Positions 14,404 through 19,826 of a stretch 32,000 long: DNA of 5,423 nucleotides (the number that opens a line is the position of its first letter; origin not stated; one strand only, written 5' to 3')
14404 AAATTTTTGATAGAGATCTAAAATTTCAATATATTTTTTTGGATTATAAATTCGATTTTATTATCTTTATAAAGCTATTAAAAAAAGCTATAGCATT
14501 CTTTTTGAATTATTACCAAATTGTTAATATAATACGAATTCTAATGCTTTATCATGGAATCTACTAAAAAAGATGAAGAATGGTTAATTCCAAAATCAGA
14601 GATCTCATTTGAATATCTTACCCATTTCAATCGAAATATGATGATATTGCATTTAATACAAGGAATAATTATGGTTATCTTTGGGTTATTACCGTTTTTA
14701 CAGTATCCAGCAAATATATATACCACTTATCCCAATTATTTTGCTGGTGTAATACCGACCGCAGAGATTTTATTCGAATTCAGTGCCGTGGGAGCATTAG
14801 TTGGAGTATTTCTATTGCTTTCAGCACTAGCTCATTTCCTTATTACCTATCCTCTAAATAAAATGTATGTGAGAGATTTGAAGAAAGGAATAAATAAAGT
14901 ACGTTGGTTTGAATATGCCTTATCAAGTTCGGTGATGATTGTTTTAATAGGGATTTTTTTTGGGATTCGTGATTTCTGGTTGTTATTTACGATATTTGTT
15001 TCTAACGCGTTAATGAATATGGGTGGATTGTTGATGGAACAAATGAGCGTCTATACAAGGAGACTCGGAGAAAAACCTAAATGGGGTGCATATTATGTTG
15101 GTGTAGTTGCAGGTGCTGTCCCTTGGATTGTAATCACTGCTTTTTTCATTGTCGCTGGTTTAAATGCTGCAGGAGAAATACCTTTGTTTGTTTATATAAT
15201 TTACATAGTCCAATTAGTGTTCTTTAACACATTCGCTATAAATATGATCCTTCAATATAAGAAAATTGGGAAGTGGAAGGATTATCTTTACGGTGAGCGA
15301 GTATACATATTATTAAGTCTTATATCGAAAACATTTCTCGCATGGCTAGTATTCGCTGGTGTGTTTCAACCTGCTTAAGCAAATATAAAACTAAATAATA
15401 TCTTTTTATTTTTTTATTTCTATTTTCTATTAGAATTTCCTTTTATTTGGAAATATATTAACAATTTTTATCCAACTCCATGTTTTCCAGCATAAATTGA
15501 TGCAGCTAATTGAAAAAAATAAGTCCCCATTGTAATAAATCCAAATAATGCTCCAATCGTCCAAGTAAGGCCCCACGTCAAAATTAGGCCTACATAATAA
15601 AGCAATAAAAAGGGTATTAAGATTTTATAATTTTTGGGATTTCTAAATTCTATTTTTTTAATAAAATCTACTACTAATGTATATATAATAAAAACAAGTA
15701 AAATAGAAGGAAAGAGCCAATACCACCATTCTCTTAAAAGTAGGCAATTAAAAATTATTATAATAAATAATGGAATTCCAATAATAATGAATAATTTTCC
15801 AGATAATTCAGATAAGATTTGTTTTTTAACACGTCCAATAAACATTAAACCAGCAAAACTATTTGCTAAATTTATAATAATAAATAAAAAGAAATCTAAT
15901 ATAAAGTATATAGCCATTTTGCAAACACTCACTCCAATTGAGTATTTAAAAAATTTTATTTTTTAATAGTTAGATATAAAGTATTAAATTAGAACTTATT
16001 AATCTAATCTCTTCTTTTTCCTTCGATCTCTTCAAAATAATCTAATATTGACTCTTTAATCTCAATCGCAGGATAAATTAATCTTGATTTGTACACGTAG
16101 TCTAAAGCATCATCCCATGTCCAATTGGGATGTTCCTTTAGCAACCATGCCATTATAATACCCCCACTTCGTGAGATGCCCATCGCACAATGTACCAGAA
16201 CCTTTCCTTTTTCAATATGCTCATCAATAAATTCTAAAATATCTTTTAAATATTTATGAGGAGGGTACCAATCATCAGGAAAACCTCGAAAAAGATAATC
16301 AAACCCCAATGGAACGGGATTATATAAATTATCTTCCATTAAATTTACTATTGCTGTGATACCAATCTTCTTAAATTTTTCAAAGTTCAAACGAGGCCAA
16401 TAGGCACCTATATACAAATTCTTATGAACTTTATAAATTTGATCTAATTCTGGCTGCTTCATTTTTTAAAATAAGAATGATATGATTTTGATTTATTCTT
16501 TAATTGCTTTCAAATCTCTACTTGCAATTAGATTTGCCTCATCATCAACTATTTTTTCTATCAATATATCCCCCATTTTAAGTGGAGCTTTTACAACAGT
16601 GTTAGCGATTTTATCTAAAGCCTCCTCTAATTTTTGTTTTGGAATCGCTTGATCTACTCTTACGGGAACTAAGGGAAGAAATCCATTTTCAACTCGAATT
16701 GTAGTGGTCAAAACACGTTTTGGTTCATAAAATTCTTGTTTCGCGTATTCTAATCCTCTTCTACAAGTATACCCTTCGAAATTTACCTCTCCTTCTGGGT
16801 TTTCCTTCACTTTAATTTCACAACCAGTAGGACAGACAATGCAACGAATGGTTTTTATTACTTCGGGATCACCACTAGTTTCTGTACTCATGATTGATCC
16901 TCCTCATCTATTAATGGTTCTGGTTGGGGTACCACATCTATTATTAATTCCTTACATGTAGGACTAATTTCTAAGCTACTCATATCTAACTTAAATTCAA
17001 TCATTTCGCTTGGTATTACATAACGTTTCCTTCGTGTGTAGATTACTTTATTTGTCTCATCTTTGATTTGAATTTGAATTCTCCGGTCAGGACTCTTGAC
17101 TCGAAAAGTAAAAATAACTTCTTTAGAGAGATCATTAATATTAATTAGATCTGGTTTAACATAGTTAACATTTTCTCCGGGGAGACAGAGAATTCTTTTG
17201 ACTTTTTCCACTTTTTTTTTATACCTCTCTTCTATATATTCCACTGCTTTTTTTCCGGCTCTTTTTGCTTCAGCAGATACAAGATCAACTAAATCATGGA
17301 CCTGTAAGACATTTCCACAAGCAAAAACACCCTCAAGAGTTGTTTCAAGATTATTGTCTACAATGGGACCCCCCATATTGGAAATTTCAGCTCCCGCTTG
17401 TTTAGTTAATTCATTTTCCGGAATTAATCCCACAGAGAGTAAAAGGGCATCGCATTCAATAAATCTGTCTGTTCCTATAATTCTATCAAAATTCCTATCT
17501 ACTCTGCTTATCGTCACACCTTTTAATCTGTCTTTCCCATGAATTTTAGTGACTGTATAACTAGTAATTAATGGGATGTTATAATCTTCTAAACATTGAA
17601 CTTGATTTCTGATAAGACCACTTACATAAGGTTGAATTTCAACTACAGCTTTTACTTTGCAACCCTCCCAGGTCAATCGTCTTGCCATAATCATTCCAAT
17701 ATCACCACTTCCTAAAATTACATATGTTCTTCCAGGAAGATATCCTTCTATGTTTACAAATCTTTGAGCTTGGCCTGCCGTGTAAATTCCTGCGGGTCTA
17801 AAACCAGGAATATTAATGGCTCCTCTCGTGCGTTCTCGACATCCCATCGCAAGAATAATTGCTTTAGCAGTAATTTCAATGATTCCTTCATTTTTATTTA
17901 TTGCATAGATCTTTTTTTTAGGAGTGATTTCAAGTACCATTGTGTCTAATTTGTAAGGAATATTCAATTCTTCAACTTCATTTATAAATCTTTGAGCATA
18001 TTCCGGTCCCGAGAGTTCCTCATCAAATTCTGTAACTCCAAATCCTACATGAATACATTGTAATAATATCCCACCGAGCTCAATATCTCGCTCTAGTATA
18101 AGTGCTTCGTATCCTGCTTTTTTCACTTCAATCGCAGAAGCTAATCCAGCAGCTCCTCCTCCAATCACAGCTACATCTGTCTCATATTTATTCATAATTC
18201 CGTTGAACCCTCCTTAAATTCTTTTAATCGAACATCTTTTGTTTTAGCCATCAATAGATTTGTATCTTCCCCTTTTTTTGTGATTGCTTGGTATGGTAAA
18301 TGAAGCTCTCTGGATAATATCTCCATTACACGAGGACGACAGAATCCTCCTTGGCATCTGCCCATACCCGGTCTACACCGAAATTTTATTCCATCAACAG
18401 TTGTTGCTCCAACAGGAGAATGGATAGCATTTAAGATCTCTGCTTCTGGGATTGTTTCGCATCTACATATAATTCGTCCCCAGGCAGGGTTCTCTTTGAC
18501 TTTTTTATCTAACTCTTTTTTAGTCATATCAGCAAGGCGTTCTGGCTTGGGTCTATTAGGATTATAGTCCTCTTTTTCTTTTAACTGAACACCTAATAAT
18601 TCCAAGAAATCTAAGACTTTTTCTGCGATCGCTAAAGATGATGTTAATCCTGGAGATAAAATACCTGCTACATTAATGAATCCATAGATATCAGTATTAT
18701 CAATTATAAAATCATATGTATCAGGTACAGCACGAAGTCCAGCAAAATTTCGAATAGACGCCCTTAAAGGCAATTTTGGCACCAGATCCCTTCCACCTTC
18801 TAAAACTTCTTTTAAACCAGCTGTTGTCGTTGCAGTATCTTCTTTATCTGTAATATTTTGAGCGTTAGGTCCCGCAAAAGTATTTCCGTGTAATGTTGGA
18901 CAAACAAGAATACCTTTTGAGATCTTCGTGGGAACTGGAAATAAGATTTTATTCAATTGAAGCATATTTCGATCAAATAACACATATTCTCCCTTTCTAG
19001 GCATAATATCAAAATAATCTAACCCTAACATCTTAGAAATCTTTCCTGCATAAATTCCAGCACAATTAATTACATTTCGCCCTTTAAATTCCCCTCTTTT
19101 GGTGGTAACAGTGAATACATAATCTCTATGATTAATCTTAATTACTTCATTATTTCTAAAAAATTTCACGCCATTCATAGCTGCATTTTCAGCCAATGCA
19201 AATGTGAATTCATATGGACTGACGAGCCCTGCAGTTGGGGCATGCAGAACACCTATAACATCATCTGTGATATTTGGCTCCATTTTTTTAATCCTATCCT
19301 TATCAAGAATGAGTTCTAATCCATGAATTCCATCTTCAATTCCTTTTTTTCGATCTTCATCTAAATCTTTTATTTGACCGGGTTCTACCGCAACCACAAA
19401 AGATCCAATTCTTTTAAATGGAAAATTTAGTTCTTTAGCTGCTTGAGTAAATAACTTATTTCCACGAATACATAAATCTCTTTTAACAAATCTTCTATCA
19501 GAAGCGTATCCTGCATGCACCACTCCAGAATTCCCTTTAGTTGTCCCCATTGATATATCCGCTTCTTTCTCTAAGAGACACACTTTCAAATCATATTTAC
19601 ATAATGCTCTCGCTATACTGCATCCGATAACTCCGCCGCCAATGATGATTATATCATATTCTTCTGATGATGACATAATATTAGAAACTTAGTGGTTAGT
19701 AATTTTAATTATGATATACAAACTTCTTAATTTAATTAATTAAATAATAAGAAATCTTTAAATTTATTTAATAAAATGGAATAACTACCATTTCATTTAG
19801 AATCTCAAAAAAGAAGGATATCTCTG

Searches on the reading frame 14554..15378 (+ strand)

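Call 10: search_protein_families(library=pfam, proteins=[window:14554-15378:+], max_evalue=0.001)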
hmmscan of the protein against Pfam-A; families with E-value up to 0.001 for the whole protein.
window:14554-15378:+ (274 aa): 1 family
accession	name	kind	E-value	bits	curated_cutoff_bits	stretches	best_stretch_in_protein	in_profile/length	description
PF18761.7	Heliorhodopsin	-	4.3e-81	272.3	26.7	1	22-270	1-241/242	Heliorhodopsin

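Call 85: search_protein_families(library=padloc, proteins=[window:14554-15378:+], max_evalue=0.001)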
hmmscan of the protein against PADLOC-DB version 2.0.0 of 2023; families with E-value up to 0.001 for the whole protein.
window:14554-15378:+ (274 aa): 0 families

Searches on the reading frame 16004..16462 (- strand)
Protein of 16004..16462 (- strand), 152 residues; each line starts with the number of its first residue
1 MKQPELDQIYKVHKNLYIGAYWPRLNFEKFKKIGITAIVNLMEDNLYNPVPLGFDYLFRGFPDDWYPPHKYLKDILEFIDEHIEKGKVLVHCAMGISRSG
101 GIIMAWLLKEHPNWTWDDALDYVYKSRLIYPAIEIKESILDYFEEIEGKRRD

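Call 10: search_protein_families(library=pfam, proteins=[window:16004-16462:-], max_evalue=0.001)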
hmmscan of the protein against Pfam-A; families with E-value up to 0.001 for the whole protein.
window:16004-16462:- (152 aa): 2 families
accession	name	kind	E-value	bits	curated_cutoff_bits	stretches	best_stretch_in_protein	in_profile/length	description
PF00782.25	DSPc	-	6.6e-18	65.2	33.5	1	17-143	2-131/133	Dual specificity phosphatase, catalytic domain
PF22785.1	Tc-R-P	-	5.2e-09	37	27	1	26-109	15-103/106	Polymorphic toxin system, DSP-PTPase phosphatase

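Call 85: search_protein_families(library=padloc, proteins=[window:16004-16462:-], max_evalue=0.001)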
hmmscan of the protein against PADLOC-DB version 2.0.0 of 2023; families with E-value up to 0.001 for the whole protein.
window:16004-16462:- (152 aa): 0 families

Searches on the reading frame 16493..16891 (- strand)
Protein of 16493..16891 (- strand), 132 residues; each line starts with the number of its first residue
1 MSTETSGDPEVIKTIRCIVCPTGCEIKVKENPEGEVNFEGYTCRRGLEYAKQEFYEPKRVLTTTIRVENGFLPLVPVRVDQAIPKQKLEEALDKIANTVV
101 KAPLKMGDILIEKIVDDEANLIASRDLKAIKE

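Call 10: search_protein_families(library=pfam, proteins=[window:16493-16891:-], max_evalue=0.001)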
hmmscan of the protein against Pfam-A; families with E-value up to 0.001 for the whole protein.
window:16493-16891:- (132 aa): 1 family
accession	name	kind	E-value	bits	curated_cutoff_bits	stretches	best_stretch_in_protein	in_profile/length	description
PF07892.16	DUF1667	-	8.6e-28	96.6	27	1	45-125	2-82/82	Protein of unknown function (DUF1667)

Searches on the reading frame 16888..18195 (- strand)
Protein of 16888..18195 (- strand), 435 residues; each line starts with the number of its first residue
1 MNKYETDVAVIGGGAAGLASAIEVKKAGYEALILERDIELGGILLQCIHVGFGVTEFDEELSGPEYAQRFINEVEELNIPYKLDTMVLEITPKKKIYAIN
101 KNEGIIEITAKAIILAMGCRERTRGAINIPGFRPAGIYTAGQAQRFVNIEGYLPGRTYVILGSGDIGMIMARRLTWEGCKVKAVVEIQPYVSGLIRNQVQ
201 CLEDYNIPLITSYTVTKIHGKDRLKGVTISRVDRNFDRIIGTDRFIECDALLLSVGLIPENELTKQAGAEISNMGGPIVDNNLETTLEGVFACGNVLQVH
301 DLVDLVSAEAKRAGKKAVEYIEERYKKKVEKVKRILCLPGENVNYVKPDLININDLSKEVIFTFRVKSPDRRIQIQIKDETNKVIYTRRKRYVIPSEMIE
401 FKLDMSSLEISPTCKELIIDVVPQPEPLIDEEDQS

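Call 10: search_protein_families(library=pfam, proteins=[window:16888-18195:-], max_evalue=0.001)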
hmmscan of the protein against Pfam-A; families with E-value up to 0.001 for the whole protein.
window:16888-18195:- (435 aa): 11 families
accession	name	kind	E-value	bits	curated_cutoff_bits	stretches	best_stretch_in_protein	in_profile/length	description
PF07992.20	Pyr_redox_2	-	2.5e-32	112.9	26.1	1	7-299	2-280/291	Pyridine nucleotide-disulphide oxidoreductase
PF13738.12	Pyr_redox_3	-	7.7e-16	58.6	30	2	58-294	75-305/305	Pyridine nucleotide-disulphide oxidoreductase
PF00890.30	FAD_binding_2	-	8.5e-10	38.8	20.4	1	7-42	1-36/414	FAD binding domain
PF00070.33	Pyr_redox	-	3.8e-09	37.4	22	1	159-230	3-80/82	Pyridine nucleotide-disulphide oxidoreductase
PF13450.12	NAD_binding_8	-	4.3e-08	33.7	21.9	1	10-42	1-33/68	NAD(P)-binding Rossmann-like domain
PF03486.20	HI0933_like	-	2e-07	31.2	50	1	7-42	2-37/244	HI0933-like protein Rossmann domain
PF12831.13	FAD_oxidored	-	1.1e-06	28.7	27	1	7-50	1-44/416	FAD dependent oxidoreductase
PF01266.30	DAO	-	1.4e-05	25.2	27.9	1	7-40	1-34/353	FAD dependent oxidoreductase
PF01946.23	Thi4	-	0.00012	21.8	26.2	1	4-42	16-55/235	Thi4 family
PF01494.25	FAD_binding_3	-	0.00017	21.4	22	1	5-37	1-33/349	FAD binding domain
PF01134.28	GIDA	-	0.00089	18.8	22.1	0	7-36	1-30/391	Glucose inhibited division protein A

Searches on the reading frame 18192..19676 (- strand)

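Call 10: search_protein_families(library=pfam, proteins=[window:18192-19676:-], max_evalue=0.001)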
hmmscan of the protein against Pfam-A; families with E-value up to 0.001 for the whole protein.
window:18192-19676:- (494 aa): 8 families
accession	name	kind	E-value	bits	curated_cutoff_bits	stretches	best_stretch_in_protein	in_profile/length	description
PF01266.30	DAO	-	2.2e-65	222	27.9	1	8-354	1-350/353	FAD dependent oxidoreductase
PF04324.20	Fer2_BFD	-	1.8e-11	44.6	26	1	402-455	1-49/50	BFD-like [2Fe-2S] binding domain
PF07992.20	Pyr_redox_2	-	1.7e-06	28.1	26.1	0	8-42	144-178/291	Pyridine nucleotide-disulphide oxidoreductase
PF13738.12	Pyr_redox_3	-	1e-05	25.4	30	0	165-210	91-136/305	Pyridine nucleotide-disulphide oxidoreductase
PF00070.33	Pyr_redox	-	1.2e-05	26.1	22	0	9-41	2-34/82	Pyridine nucleotide-disulphide oxidoreductase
PF13450.12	NAD_binding_8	-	1.8e-05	25.4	21.9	1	11-44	1-34/68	NAD(P)-binding Rossmann-like domain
PF01946.23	Thi4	-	2.7e-05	24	26.2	1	6-48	17-60/235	Thi4 family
PF05834.18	Lycopene_cycl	-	6.6e-05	22.6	23.4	1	8-41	1-36/380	Lycopene cyclase protein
